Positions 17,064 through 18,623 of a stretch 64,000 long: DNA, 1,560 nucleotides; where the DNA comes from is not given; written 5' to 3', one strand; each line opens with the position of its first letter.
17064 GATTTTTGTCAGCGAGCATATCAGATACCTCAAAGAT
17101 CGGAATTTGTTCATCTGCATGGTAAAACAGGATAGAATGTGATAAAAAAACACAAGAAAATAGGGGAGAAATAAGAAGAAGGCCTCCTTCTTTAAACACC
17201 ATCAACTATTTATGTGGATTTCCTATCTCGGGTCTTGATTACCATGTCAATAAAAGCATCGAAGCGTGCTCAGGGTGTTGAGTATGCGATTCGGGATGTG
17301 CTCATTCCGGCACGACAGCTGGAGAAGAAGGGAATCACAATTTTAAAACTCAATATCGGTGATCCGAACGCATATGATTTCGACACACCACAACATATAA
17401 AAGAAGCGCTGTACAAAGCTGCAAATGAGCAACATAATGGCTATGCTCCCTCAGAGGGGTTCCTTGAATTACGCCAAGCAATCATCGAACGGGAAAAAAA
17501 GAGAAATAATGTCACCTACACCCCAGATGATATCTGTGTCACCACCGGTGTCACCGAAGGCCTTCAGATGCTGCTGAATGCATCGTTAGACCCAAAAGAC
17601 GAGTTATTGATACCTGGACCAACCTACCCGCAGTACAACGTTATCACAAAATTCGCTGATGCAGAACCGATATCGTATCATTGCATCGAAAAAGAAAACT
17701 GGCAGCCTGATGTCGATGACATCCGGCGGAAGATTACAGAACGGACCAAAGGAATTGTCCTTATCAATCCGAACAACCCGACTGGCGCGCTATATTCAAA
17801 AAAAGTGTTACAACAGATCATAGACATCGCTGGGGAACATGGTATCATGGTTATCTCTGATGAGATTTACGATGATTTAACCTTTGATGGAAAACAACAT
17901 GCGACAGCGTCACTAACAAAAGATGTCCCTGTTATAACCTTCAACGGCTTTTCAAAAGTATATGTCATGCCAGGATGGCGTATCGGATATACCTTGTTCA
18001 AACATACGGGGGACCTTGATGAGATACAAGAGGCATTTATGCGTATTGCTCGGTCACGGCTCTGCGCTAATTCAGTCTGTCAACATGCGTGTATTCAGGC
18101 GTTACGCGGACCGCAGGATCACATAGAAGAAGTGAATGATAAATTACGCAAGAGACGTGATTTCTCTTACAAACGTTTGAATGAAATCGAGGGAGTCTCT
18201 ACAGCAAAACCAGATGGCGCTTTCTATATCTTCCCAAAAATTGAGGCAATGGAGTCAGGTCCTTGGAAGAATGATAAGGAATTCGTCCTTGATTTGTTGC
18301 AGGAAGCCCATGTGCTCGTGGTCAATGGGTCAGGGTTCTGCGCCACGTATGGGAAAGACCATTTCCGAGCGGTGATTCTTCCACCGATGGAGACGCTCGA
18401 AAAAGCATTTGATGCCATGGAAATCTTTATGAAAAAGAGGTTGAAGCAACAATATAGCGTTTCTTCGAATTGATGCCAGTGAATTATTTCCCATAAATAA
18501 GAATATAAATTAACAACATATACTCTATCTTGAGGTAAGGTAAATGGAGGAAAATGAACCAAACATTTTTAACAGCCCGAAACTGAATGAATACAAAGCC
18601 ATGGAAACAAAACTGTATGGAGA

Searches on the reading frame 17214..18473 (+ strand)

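Call 22: search_protein_families(library=pfam, proteins=[window:17214-18473:+], max_evalue=0.001)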
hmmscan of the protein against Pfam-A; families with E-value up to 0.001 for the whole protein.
window:17214-18473:+ (419 aa): 3 families
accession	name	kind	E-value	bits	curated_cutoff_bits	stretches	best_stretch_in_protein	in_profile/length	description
PF00155.27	Aminotran_1_2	-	1.6e-69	235.3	19.7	1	52-400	9-359/361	Aminotransferase class I and II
PF01041.23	DegT_DnrJ_EryC1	-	1.2e-07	31.8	19.8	1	108-216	42-145/360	DegT/DnrJ/EryC1/StrS aminotransferase family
PF00266.25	Aminotran_5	-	0.00017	21.1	21.5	1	98-216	53-175/371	Aminotransferase class-V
